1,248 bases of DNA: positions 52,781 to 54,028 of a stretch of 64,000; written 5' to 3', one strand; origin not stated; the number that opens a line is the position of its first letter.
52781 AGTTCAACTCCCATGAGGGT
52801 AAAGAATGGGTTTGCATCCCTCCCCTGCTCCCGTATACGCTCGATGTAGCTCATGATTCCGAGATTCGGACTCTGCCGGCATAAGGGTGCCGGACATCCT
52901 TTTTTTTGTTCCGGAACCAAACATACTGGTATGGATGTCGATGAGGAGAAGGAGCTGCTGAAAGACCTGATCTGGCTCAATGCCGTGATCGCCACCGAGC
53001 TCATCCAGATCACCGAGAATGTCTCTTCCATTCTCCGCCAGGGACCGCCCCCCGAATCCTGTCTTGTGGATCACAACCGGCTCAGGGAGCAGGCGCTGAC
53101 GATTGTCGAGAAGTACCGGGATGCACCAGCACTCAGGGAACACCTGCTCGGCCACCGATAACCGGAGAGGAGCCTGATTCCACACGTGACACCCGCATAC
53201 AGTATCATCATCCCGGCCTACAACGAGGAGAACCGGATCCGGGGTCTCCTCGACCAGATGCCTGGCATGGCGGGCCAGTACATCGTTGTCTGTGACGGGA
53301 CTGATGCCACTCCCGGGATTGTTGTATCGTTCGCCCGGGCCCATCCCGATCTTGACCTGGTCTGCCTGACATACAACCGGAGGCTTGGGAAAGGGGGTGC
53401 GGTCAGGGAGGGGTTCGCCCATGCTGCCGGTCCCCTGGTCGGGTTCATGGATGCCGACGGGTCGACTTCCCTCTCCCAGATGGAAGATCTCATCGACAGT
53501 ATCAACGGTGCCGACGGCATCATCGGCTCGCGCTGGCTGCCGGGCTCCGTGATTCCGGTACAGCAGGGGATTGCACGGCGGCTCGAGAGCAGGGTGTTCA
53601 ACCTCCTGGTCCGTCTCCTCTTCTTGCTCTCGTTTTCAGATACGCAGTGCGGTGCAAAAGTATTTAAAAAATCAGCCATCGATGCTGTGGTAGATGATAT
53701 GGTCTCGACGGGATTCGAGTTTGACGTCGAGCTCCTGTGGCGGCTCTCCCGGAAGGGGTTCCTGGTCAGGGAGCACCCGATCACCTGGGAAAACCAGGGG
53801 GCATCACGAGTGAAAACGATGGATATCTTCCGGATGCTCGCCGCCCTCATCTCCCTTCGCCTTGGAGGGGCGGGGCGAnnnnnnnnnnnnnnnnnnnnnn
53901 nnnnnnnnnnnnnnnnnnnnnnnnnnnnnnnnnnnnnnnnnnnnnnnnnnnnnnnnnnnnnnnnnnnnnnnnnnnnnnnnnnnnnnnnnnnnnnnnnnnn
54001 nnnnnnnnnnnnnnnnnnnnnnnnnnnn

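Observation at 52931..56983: Translationally coupled GT2 / TPR-wHTH / DUF2791-like P-loop ATPase operon: candidate uncharacterised split NTPase-sensor module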

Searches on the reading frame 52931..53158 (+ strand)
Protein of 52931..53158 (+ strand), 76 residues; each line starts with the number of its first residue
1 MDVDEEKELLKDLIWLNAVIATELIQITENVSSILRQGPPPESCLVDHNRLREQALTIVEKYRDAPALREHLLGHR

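Call 7: search_protein_families(library=ncbifam, proteins=[window:52931-53158:+], max_evalue=0.01)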
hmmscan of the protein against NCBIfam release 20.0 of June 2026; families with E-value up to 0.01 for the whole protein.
window:52931-53158:+ (76 aa): 0 families

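Call 8: search_protein_families(library=padloc, proteins=[window:52931-53158:+], max_evalue=0.01)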
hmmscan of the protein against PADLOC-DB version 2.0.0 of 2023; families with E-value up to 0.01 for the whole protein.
window:52931-53158:+ (76 aa): 0 families

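Call 21: search_protein_families(library=pfam, proteins=[window:52931-53158:+], max_evalue=10)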
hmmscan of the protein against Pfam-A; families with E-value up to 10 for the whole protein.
window:52931-53158:+ (76 aa): 0 families

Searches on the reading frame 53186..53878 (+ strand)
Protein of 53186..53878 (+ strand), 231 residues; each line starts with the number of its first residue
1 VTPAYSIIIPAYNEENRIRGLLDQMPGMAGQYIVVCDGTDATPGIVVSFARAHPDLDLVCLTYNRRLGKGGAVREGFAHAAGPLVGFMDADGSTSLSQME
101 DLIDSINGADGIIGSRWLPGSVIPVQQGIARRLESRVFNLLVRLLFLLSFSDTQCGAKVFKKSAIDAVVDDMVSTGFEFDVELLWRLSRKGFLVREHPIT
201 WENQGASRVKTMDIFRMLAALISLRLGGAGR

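Call 6: search_protein_families(library=pfam, proteins=[window:53186-53878:+], max_evalue=0.01)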
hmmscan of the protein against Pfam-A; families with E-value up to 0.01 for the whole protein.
window:53186-53878:+ (231 aa): 2 families
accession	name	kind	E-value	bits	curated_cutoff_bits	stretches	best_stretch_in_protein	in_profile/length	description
PF00535.33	Glycos_transf_2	-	5.9e-17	62.5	23.3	1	6-166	1-165/168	Glycosyl transferase family 2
PF13641.12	Glyco_tranf_2_3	-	4.2e-06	27.4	27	1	3-91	1-96/230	Glycosyltransferase like family 2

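Call 7: search_protein_families(library=ncbifam, proteins=[window:53186-53878:+], max_evalue=0.01)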
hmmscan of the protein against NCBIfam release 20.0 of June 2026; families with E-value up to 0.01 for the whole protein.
window:53186-53878:+ (231 aa): 12 families
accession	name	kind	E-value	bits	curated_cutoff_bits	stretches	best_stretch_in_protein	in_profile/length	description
TIGR04182.1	glyco_TIGR04182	equivalog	2.1e-14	53.6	325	1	6-205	3-194/293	S-layer glycoprotein N-glycosyltransferase AglJ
NF041391.1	DPhHxTase_Halo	equivalog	6.9e-11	41.5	375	1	11-207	3-190/213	dolichyl-phosphate hexose transferase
NF058614.1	PPMAGASynPpgS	equivalog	1.9e-10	40.6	370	1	7-201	4-196/226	polyprenyl-phospho-N-acetylgalactosaminyl synthase PpgS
NF007986.1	PRK10714.1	equivalog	6.2e-10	38.6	529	1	6-170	9-174/316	undecaprenyl-phosphate 4-deoxy-4-formamido-L-arabinose transferase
TIGR04283.1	glyco_like_mftF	equivalog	3.9e-08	33.1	182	1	6-106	2-97/221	TIGR04283 family arsenosugar biosynthesis glycosyltransferase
TIGR03965.1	mycofact_glyco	equivalog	3.5e-07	29.5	280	1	4-97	75-170/467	mycofactocin biosynthesis glycosyltransferase MftF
TIGR03937.1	PgaC_IcaA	equivalog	3.2e-06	26.4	422.3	1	3-93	45-137/407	poly-beta-1,6-N-acetyl-D-glucosamine synthase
NF047588.1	GlcsyltransPgfSStrep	equivalog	2.2e-05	23.8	500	1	6-168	4-167/308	glycosyltransferase PgfS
NF007482.0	PRK10073.1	equivalog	5e-05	22.5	423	1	2-103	5-107/334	glycosyltransferase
NF038302.1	EPS_HpsE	equivalog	0.00031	19.8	300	1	5-93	3-98/307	hormogonium polysaccharide biosynthesis glycosyltransferase HpsE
NF010496.0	PRK13915.1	equivalog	0.00063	18.9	262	1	6-93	34-128/307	glucosyl-3-phosphoglycerate synthase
NF041875.1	EPS_EpsD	equivalog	0.0093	15.4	370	0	6-93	2-91/325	exopolysaccharide biosynthesis glycosyltransferase EpsD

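Call 8: search_protein_families(library=padloc, proteins=[window:53186-53878:+], max_evalue=0.01)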
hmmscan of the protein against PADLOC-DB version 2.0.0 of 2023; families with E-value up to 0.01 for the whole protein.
window:53186-53878:+ (231 aa): 0 families

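Call 73: search_solved_structures(query=window:53186-53878:+, max_evalue=0.001)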
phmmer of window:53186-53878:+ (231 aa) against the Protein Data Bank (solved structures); distinct sequences matched with E-value up to 0.001: 7.
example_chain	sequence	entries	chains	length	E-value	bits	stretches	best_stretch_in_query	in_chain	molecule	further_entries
9bhc_C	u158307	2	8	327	3.5e-09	39.7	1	5-169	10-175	Undecaprenyl-phosphate 4-deoxy-4-formamido-L-arabinose transferase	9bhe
8vxh_A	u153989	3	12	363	4.6e-09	39.3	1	5-169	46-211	Undecaprenyl-phosphate 4-deoxy-4-formamido-L-arabinose transferase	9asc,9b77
6yv7_B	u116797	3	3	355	3.3e-08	36.5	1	3-92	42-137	Glycosyl transferase, family 2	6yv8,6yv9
6yv7_A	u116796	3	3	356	3.3e-08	36.5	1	3-92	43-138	Glycosyl transferase, family 2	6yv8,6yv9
5mlz_A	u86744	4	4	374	4.5e-08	36.1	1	5-221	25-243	Dolichol monophosphate mannose synthase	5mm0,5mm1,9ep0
9hwj_A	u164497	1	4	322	7.6e-07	32.1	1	5-170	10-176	Undecaprenyl-phosphate 4-deoxy-4-formamido-L-arabinose transferase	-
7on7_A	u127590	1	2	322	0.00071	22.4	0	54-100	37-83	SAKe6BE-L2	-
